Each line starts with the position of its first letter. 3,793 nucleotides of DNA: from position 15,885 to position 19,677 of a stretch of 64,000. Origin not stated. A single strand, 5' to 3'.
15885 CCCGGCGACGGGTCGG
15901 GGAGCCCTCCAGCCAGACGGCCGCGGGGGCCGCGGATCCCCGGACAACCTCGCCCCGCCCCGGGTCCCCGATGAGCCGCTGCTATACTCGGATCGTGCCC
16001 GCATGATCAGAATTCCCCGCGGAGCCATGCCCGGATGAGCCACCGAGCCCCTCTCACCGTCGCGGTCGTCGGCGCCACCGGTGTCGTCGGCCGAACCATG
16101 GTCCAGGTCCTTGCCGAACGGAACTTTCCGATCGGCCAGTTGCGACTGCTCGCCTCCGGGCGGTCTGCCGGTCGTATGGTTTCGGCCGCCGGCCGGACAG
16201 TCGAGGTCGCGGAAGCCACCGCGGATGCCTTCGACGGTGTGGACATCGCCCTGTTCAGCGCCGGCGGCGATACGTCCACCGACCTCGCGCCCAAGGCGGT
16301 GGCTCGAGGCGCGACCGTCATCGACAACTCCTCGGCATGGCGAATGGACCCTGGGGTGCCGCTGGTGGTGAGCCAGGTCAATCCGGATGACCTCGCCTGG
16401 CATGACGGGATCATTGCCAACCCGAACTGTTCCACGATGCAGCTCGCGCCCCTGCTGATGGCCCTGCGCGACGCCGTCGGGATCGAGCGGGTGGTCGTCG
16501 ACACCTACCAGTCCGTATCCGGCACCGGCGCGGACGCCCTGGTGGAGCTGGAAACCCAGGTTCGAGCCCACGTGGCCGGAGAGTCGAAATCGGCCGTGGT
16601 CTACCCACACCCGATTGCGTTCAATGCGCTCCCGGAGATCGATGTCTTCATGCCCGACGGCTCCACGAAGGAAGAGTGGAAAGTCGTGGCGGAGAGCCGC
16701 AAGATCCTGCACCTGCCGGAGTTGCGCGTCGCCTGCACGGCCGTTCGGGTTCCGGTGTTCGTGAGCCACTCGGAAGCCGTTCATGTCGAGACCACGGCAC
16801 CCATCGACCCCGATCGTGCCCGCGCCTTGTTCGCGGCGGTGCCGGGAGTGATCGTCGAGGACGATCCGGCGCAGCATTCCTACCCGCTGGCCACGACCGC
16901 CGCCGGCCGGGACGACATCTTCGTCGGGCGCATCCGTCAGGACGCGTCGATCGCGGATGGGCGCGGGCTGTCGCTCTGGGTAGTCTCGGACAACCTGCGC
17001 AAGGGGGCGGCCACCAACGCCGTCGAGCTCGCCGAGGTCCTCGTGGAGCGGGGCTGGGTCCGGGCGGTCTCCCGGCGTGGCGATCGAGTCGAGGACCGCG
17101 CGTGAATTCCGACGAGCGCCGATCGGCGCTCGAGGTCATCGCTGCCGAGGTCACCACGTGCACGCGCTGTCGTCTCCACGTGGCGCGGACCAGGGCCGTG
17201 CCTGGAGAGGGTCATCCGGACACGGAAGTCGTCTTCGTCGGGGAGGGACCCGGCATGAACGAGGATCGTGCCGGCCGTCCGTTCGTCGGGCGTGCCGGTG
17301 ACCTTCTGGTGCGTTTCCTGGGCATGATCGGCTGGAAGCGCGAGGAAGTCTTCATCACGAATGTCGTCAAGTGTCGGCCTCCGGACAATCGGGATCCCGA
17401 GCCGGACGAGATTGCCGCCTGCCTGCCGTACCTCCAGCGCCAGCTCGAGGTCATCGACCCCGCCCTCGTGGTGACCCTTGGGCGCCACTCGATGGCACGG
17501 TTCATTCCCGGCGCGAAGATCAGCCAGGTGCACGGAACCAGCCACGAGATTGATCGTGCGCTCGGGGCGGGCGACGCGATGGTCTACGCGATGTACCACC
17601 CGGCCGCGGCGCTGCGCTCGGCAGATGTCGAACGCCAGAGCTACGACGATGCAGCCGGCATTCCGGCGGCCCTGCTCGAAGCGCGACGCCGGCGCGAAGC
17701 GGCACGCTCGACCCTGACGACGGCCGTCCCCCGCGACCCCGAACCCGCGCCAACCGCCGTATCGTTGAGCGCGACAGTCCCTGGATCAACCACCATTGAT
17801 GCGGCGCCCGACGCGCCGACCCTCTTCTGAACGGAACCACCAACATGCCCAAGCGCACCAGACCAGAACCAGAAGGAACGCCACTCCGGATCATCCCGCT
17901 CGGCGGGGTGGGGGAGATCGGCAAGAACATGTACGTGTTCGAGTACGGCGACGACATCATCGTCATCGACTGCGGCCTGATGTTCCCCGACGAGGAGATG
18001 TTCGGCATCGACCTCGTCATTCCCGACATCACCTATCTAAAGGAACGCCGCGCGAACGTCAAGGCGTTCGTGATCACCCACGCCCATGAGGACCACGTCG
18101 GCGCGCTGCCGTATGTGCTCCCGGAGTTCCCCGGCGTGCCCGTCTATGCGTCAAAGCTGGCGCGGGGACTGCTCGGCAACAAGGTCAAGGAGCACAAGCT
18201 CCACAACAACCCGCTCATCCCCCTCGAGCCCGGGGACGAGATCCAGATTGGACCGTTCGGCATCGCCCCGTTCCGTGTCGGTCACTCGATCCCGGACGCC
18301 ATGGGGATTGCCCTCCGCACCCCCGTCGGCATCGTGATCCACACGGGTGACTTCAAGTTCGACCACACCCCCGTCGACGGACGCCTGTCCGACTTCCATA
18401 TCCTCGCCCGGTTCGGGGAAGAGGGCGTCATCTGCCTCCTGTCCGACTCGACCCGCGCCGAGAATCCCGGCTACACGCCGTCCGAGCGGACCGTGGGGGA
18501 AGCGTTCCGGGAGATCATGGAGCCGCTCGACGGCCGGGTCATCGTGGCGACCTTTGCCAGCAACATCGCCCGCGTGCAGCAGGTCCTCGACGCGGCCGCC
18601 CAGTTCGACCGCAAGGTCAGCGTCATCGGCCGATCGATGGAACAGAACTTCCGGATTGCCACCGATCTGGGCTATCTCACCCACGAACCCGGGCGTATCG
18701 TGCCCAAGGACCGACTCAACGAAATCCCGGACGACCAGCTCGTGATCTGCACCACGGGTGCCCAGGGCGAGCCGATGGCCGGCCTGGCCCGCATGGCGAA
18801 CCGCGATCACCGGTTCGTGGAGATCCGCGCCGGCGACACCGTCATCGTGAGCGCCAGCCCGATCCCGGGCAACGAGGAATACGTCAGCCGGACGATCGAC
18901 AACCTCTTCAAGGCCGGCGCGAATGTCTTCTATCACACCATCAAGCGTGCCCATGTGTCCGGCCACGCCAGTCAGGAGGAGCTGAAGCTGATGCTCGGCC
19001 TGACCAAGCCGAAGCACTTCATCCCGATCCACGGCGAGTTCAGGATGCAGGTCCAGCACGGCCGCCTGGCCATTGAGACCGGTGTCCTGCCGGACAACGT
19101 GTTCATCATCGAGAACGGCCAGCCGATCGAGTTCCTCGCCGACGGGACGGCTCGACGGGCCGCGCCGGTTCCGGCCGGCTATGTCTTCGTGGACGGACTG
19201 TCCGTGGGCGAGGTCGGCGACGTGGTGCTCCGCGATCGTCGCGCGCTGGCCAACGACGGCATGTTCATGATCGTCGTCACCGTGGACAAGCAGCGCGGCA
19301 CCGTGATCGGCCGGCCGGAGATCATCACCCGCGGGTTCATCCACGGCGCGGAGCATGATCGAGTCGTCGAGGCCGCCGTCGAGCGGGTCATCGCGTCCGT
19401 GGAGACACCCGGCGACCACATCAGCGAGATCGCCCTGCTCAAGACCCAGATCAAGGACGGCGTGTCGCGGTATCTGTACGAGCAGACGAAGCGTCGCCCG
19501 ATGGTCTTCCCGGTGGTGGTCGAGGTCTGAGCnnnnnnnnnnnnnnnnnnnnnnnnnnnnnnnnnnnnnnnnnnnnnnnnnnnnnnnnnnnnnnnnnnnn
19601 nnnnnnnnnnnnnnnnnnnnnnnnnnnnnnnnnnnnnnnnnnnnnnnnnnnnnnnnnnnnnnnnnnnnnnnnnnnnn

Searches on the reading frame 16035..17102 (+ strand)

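Call 13: search_protein_families(library=pfam, proteins=[window:16035-17102:+], max_evalue=0.00001)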
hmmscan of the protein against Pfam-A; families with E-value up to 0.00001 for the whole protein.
window:16035-17102:+ (356 aa): 2 families
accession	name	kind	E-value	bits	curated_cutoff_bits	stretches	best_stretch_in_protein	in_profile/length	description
PF02774.23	Semialdhyde_dhC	-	2e-47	162.2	26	1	141-323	1-184/184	Semialdehyde dehydrogenase, dimerisation domain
PF01118.30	Semialdhyde_dh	-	1.9e-32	112.6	26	1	8-121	1-119/121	Semialdehyde dehydrogenase, NAD binding domain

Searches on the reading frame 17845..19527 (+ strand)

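Call 13: search_protein_families(library=pfam, proteins=[window:17845-19527:+], max_evalue=0.00001)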
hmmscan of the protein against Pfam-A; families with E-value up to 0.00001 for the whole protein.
window:17845-19527:+ (561 aa): 5 families
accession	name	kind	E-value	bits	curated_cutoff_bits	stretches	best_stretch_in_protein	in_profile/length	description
PF22505.1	RNase_J_b_CASP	-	1.2e-47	161.2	27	1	230-354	2-126/126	Ribonuclease J, beta-CASP domain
PF17770.6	RNase_J_C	-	8.1e-26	91.4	23.8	1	461-561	1-102/102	Ribonuclease J C-terminal domain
PF00753.33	Lactamase_B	-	1.5e-14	54.8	22.7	1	26-202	5-162/196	Metallo-beta-lactamase superfamily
PF07521.17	RMMBL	-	2.4e-10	40.7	21.6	1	366-413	8-57/63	Zn-dependent metallo-hydrolase RNA specificity domain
PF12706.13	Lactamase_B_2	-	5.9e-09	36.3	27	1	62-183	22-156/200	Beta-lactamase superfamily domain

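Call 73: search_protein_families(library=ncbifam, proteins=[window:17845-19527:+], max_evalue=0.00001)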
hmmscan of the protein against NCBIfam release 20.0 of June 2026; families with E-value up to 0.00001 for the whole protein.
window:17845-19527:+ (561 aa): 4 families
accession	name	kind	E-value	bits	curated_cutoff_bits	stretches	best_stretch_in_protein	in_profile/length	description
NF047419.1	RNase_J1_RnjA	exception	1e-202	674.8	820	1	15-560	3-548/549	ribonuclease J1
TIGR00649.1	MG423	subfamily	2.6e-178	593.8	400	1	15-558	2-545/546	RNase J family beta-CASP ribonuclease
TIGR03675.1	arCOG00543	equivalog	4e-11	41.9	580.2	1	11-109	172-266/631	beta-CASP ribonuclease aCPSF1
NF012229.1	bla_class_B_core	domain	1.1e-06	28.9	100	1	65-137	45-117/139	metallo-beta-lactamase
